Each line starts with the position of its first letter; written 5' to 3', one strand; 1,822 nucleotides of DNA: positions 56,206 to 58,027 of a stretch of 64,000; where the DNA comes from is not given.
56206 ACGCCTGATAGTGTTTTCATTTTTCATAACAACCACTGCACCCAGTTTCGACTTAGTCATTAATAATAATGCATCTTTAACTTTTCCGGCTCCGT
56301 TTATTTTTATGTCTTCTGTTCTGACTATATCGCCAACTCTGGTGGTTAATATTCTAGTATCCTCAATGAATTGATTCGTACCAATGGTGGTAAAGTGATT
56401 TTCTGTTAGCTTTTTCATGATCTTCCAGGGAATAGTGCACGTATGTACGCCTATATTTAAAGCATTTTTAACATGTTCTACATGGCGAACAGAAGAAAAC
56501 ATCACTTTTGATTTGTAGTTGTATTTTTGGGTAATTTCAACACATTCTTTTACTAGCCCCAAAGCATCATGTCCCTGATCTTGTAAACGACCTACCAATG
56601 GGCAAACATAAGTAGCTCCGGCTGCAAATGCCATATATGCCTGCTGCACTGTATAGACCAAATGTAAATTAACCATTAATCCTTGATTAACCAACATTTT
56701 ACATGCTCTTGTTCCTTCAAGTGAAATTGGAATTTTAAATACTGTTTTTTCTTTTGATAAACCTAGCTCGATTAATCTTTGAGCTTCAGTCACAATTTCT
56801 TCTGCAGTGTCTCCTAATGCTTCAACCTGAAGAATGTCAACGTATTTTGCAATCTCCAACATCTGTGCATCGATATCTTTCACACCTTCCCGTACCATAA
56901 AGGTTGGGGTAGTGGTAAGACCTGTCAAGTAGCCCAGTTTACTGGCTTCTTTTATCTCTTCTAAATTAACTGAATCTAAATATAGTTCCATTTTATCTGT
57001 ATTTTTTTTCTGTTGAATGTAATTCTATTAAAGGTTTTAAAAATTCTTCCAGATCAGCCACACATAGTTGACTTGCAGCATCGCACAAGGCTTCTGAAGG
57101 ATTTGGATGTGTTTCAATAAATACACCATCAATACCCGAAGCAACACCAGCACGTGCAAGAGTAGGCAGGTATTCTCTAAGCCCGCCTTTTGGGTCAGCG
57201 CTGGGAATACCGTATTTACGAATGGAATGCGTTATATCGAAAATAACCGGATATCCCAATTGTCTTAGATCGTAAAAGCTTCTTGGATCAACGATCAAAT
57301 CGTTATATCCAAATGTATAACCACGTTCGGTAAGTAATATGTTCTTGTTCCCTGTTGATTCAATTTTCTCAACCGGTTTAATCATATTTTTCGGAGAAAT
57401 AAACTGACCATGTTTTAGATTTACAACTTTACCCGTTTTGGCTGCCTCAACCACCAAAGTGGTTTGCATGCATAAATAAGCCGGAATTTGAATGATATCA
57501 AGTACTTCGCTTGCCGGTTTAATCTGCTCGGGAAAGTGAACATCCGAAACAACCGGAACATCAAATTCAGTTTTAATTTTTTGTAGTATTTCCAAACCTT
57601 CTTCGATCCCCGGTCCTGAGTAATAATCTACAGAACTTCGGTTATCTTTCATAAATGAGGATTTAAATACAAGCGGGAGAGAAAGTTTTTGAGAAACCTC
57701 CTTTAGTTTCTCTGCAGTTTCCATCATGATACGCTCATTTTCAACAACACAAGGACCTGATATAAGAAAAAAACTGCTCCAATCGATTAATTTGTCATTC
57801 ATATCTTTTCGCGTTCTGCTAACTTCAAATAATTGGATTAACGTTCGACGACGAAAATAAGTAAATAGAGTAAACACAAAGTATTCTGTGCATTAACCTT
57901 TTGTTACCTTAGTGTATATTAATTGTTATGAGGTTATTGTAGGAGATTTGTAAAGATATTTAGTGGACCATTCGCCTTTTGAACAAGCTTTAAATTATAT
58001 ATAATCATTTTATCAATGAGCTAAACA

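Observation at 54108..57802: Kdo operon in which the KdsD (arabinose-5-phosphate isomerase) slot is filled by an FSA/TalC aldolase barrel fused to the KdsD CBS pair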

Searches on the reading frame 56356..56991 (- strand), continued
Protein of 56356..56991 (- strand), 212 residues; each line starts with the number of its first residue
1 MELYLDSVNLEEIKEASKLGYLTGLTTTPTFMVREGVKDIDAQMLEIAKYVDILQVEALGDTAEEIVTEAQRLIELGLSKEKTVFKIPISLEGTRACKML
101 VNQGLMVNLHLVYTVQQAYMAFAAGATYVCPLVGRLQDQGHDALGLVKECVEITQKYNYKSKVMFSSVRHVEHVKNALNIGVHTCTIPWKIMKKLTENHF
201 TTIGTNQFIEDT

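Call 48: find_encoding_contigs(protein=P0174, flank=8000, max_places=2)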
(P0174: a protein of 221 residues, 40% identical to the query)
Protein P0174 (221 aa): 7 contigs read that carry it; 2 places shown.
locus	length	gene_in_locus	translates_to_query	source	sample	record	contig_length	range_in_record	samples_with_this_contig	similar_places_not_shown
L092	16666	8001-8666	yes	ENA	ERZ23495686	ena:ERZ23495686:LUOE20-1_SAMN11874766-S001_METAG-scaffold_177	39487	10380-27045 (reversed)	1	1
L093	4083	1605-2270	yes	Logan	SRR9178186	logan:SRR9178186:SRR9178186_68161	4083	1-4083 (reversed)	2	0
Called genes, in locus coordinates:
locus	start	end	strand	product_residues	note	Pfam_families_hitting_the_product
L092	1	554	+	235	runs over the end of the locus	-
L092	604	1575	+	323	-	PF00106:adh_short (weak), PF01073:3Beta_HSD, PF01370:Epimerase, PF02719:Polysacc_synt_2, PF05368:NmrA, PF08659:KR (weak), PF13460:NAD_binding_10, PF16363:GDP_Man_Dehyd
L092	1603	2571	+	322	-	PF01370:Epimerase, PF02719:Polysacc_synt_2, PF04321:RmlD_sub_bind, PF16363:GDP_Man_Dehyd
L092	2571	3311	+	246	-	-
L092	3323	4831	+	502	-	PF02310:B12-binding, PF04055:Radical_SAM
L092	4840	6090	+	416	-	-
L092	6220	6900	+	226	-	PF02348:CTP_transf_3, PF12804:NTP_transf_3 (weak)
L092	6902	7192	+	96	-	-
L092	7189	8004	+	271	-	PF00793:DAHP_synth_1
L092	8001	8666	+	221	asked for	PF00923:TAL_FSA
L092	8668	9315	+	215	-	PF01973:MptE-like (faint)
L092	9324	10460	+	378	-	PF01041:DegT_DnrJ_EryC1, PF00155:Aminotran_1_2 (weak)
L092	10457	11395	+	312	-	PF01073:3Beta_HSD (weak), PF01370:Epimerase, PF04321:RmlD_sub_bind, PF16363:GDP_Man_Dehyd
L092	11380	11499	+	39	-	-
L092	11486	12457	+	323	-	PF00288:GHMP_kinases_N, PF08544:GHMP_kinases_C (weak)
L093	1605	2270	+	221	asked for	PF00923:TAL_FSA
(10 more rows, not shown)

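Call 49: find_encoding_contigs(protein=P0397, flank=8000, max_places=2)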
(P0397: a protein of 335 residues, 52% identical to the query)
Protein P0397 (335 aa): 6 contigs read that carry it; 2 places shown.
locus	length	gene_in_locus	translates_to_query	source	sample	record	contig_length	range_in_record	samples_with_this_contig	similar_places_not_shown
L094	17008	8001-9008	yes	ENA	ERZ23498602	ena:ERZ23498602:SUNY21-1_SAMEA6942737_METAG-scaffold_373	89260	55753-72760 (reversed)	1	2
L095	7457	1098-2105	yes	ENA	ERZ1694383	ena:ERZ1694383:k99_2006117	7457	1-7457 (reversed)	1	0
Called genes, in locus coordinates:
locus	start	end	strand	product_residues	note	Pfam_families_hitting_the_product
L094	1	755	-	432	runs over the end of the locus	PF03721:UDPG_MGDP_dh_N, PF00984:UDPG_MGDP_dh, PF03720:UDPG_MGDP_dh_C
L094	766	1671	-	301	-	PF01073:3Beta_HSD, PF01370:Epimerase, PF02719:Polysacc_synt_2, PF04321:RmlD_sub_bind, PF05368:NmrA (weak), PF07993:NAD_binding_4 (faint), PF13460:NAD_binding_10, PF16363:GDP_Man_Dehyd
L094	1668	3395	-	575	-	-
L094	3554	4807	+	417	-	-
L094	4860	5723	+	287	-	PF04055:Radical_SAM, PF13186:SPASM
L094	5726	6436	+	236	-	PF00106:adh_short, PF13460:NAD_binding_10 (weak), PF13561:adh_short_C2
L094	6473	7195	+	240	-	PF02348:CTP_transf_3, PF12804:NTP_transf_3 (weak)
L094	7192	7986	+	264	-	PF00793:DAHP_synth_1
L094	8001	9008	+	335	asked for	PF00923:TAL_FSA, PF00571:CBS (weak)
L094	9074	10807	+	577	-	PF13304:AAA_21 (faint), PF00005:ABC_tran, PF02463:SMC_N (weak), PF13401:AAA_22 (faint)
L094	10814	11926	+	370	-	PF13439:Glyco_transf_4, PF00534:Glycos_transf_1, PF13692:Glyco_trans_1_4, PF20706:GT4-conflict (weak)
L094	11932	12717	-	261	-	PF00535:Glycos_transf_2, PF10111:Glyco_tranf_2_2, PF13641:Glyco_tranf_2_3 (weak)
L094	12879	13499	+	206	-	PF13578:Methyltransf_24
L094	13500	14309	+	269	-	PF01370:Epimerase, PF04321:RmlD_sub_bind, PF16363:GDP_Man_Dehyd, PF01073:3Beta_HSD, PF02719:Polysacc_synt_2, PF07993:NAD_binding_4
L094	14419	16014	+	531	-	PF26626:DUF8201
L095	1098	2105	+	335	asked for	PF00923:TAL_FSA, PF00571:CBS (weak)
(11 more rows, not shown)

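Call 50: find_encoding_contigs(protein=P0389, flank=8000, max_places=2)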
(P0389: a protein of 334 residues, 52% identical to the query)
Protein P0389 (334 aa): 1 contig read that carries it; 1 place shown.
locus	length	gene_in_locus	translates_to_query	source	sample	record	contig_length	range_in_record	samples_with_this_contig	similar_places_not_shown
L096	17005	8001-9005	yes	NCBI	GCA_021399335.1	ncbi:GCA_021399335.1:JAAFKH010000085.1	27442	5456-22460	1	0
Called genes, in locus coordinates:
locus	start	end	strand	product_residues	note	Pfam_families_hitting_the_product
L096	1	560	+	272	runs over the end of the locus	PF00535:Glycos_transf_2 (faint)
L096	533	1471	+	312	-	PF04055:Radical_SAM, PF13186:SPASM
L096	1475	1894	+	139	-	-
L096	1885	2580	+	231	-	PF01973:MptE-like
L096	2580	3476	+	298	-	PF00535:Glycos_transf_2 (weak)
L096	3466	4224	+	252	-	PF13679:Methyltransf_32 (weak), PF13489:Methyltransf_23, PF08241:Methyltransf_11, PF08242:Methyltransf_12, PF13649:Methyltransf_25, PF13847:Methyltransf_31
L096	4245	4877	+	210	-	PF02348:CTP_transf_3, PF12804:NTP_transf_3 (weak)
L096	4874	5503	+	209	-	PF05711:TylF, PF13578:Methyltransf_24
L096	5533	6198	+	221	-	PF05050:Methyltransf_21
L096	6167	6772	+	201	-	PF02353:CMAS, PF05401:NodS (weak), PF13489:Methyltransf_23, PF06325:PrmA (weak), PF13847:Methyltransf_31, PF08241:Methyltransf_11, PF08242:Methyltransf_12, PF13649:Methyltransf_25, +1 more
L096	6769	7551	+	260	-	PF00793:DAHP_synth_1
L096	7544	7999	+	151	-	-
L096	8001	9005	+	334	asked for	PF00923:TAL_FSA, PF00571:CBS (weak)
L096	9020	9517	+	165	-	-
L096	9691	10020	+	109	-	-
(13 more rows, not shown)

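Call 63: find_related_loci(query=A3, collection=viral_contigs, flank=10000)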
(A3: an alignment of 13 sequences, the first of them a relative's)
Query A3 (334 aa) in viral_contigs; peptide patterns used: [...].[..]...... (x = any residue, [..] = any of these).
24 stretches matched a pattern; 17 encode a relative of the query (tblastn E <= 1e-3); 17 distinct loci.
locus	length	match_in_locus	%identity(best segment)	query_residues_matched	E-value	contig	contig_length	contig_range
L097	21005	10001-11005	50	1-334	1e-108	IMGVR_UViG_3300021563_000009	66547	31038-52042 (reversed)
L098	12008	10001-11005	49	1-334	1e-106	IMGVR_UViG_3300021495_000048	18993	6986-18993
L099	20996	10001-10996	40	1-329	9e-79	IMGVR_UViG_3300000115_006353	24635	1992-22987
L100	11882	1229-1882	55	1-218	1e-77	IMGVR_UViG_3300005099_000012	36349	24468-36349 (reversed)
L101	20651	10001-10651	51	1-216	6e-66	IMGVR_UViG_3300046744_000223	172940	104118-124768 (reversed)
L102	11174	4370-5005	51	1-216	4e-66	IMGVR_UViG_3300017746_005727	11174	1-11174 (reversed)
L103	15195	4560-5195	51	1-216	4e-66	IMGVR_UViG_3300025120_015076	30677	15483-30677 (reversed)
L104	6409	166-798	51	1-215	3e-65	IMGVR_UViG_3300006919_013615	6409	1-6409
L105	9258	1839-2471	51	1-215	3e-65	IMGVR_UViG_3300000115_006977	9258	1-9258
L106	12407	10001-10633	50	1-215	2e-64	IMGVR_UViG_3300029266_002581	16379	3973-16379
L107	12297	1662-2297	48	1-216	8e-62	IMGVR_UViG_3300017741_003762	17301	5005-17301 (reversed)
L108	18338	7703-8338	48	1-216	8e-62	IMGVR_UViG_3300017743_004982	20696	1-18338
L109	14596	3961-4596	48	1-216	1e-61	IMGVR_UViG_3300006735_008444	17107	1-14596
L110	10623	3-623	47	6-216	4e-59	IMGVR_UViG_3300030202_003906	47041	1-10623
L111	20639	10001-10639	39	1-214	2e-40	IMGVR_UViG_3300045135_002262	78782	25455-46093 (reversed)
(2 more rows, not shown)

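Call 74: search_dna_similar(query=P0286, collection=phages, mode=protein, max_evalue=1e-20, max_rows=40)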
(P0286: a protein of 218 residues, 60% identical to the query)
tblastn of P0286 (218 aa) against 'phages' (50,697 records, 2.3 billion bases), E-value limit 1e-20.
Records with a match: 493; places in all: 493; records where one place covers at least 80% of the query: 493.
Best place of each record, by identity: <60% 493.
By first word of the organism name: Synechococcus 352; Cyanophage 74; Prochlorococcus 34; Listeria 11; Bacteriophage 8; Marine 8; Salmonella 3; Enterococcus 2; Tiamatvirus 1.
By host as written in the record: - 189; Synechococcus 108; Synechococcus sp. 33; Synechococcus sp. WH7803 28; Synechococcus sp. WH8102 20; Synechococcus sp. WH 7803 13; Listeria monocytogenes 11; Synechococcus sp. MW02 10; and 30 more.
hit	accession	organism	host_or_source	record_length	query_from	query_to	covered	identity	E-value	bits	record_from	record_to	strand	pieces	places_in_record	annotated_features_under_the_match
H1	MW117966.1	Synechococcus phage S-H9-1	Synechococcus sp. MW02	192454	1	217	100%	39.6%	4e-41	154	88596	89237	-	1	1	transaldolase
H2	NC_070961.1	Synechococcus phage S-H9-1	Synechococcus sp. MW02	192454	1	217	100%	39.6%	4e-41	154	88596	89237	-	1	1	transaldolase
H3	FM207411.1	Synechococcus phage S-RSM4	-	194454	1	217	100%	39.2%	2e-40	152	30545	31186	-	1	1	talC: Transaldolase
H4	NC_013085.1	Synechococcus phage S-RSM4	-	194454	1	217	100%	39.2%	2e-40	152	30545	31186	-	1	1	talC: transaldolase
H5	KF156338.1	Synechococcus phage ACG-2014h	Synechococcus sp. WH7803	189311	1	217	100%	38.5%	4e-37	142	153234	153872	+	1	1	transaldolase-like protein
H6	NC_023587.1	Synechococcus phage ACG-2014h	Synechococcus sp. WH7803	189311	1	217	100%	38.5%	4e-37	142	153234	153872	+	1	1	transaldolase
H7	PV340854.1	Synechococcus phage Sf-FP1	Synechococcus sp. WH8102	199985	1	217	100%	38.5%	1e-34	135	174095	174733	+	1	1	transaldolase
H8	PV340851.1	Synechococcus phage Sf-CH3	Synechococcus sp. WH8102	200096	1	217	100%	38.5%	1e-34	135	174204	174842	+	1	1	transaldolase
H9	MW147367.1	Synechococcus phage S-H9-2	Synechococcus sp. WH 8102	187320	1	217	100%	38.5%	4e-34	134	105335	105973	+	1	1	transaldolase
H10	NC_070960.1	Synechococcus phage S-H9-2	Synechococcus sp. WH 8102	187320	1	217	100%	38.5%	4e-34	134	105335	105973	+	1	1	transaldolase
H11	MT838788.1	Bacteriophage sp.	human fecal samples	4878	1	213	98%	39.0%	4e-30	122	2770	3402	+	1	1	record has no annotation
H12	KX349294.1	Cyanophage S-RIM44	Synechococcus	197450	1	217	100%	38.2%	4e-35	136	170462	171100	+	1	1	transaldolase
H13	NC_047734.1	Cyanophage S-RIM44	Synechococcus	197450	1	217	100%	38.2%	4e-35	136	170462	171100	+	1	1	transaldolase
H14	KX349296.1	Cyanophage S-RIM44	Synechococcus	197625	1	217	100%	38.2%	4e-35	136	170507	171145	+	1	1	transaldolase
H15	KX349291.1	Cyanophage S-RIM44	Synechococcus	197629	1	217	100%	38.2%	4e-35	136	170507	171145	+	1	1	transaldolase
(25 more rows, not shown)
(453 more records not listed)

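Call 75: get_annotated_region(hit=H3, flank=1500)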
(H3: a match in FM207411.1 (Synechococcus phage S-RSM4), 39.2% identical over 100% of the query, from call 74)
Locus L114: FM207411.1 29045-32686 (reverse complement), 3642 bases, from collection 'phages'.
description: Synechococcus phage S-RSM4 complete genome.
organism: Synechococcus phage S-RSM4 (NCBI taxid 555387)
taxonomy: Viruses; Duplodnaviria; Heunggongvirae; Uroviricota; Caudoviricetes; Kyanoviridae; Gibbetvirus; Gibbetvirus rsm4
host: -; source: -; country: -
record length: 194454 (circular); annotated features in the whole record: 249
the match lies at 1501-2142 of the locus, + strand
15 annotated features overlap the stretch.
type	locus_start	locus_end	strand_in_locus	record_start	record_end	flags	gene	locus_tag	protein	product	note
CDS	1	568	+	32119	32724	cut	-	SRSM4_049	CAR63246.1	hypothetical cyanophage protein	-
tRNA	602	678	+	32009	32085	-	-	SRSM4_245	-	tRNA-Arg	-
tRNA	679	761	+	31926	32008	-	-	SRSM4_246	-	tRNA-Leu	-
tRNA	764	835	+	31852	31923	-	-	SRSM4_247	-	tRNA-Val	-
CDS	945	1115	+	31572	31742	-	-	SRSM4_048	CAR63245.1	hypothetical cyanophage protein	-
CDS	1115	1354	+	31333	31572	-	-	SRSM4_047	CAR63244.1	hypothetical cyanophage protein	-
tRNA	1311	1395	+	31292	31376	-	-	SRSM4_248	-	tRNA-Ser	-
tRNA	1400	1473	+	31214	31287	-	-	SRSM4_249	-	tRNA-Pro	-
CDS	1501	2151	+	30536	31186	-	talC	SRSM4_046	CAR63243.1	Transaldolase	-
CDS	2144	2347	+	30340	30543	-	-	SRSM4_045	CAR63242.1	hypothetical cyanophage protein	-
CDS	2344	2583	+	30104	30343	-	-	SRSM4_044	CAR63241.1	hypothetical cyanophage protein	-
CDS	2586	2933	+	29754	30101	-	-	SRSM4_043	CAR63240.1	hypothetical cyanophage protein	-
CDS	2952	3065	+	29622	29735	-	-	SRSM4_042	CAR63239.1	hypothetical protein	-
tRNA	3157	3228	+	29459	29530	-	-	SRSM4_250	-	tRNA-Gly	-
CDS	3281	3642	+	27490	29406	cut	-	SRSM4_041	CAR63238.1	tail fiber like protein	similar to tail fiber proteins of other cyanophages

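Call 89: find_related_loci(query=A4, collection=viral_contigs, flank=8000)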
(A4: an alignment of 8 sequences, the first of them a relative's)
Query A4 (265 aa) in viral_contigs; peptide patterns used: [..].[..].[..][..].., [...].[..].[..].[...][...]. (x = any residue, [..] = any of these).
600 stretches matched a pattern (row limit reached: there are more); 570 encode a relative of the query (tblastn E <= 1e-3); the best 80 are kept; 80 distinct loci.
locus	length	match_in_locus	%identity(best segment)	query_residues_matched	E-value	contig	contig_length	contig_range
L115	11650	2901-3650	59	9-258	3e-99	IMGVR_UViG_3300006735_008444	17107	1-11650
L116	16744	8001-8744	60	9-256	1e-98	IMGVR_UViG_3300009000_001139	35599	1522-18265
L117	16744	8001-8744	60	9-256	2e-97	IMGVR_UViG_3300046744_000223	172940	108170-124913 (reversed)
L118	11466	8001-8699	61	9-241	1e-95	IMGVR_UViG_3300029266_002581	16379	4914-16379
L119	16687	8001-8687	62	11-239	2e-94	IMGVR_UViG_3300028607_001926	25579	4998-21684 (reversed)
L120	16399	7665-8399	56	9-253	4e-87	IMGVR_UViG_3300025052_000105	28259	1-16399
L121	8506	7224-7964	53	9-256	3e-82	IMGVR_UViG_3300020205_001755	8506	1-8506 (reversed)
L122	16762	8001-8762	49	5-256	4e-82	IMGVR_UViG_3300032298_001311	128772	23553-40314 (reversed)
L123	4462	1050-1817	51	3-259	2e-79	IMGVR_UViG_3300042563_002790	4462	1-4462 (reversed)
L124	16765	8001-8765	48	6-258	1e-77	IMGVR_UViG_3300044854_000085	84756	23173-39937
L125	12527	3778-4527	47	8-253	8e-76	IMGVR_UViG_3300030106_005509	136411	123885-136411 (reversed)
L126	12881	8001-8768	50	3-255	4e-75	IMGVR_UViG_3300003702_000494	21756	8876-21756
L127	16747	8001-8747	47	9-256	1e-74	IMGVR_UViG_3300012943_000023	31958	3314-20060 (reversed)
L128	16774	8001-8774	47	9-256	6e-74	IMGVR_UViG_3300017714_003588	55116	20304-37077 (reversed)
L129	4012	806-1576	43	11-265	1e-73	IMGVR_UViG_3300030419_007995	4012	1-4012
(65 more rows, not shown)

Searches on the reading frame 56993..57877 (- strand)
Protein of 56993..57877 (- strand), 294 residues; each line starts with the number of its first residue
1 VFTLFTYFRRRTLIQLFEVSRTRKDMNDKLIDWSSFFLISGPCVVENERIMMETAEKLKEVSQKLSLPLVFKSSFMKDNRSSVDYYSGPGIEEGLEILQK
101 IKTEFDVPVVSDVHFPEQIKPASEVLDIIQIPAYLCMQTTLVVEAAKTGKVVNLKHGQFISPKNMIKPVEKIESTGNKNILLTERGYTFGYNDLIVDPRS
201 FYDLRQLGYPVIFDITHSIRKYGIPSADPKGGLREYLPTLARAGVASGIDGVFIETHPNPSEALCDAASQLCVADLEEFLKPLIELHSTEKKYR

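Call 3: search_protein_families(library=pfam, proteins=[window:56993-57877:-], max_evalue=0.01)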
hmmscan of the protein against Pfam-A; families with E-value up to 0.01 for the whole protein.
window:56993-57877:- (294 aa): 1 family
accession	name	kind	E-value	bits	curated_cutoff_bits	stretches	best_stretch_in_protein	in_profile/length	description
PF00793.26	DAHP_synth_1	-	8.2e-65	218.8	25.5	1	36-288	18-266/270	DAHP synthetase I family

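Call 4: search_protein_families(library=ncbifam, proteins=[window:56993-57877:-], max_evalue=0.01)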
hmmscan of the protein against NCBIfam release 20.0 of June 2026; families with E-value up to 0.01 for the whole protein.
window:56993-57877:- (294 aa): 8 families
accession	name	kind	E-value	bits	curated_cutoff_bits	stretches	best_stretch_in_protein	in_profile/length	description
NF003543.0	PRK05198.1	equivalog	1.4e-102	342.4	242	1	31-291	13-272/273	3-deoxy-8-phosphooctulonate synthase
TIGR01362.1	KDO8P_synth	equivalog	3.5e-100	334.5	314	1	35-290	2-256/258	3-deoxy-8-phosphooctulonate synthase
NF009109.0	PRK12457.1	equivalog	1e-80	271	457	1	34-286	15-268/281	3-deoxy-8-phosphooctulonate synthase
NF006421.0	PRK08673.1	subfamily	3.3e-36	125.2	335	1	23-291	82-334/338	3-deoxy-7-phosphoheptulonate synthase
NF009239.0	PRK12595.1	equivalog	8.3e-34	117.1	279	1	22-289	105-356/360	bifunctional 3-deoxy-7-phosphoheptulonate synthase/chorismate mutase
TIGR01361.1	DAHP_synth_Bsub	equivalog_domain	5.4e-33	114.4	267.75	1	22-283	12-257/260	3-deoxy-7-phosphoheptulonate synthase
NF009933.0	PRK13396.1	subfamily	4.3e-26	91.7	486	1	36-286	102-337/352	3-deoxy-7-phosphoheptulonate synthase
NF041229.1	BagF_FevY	exception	1.5e-19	70.4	700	1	36-279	91-318/340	phospho-2-dehydro-3-deoxyheptonate aldolase BagF/FevY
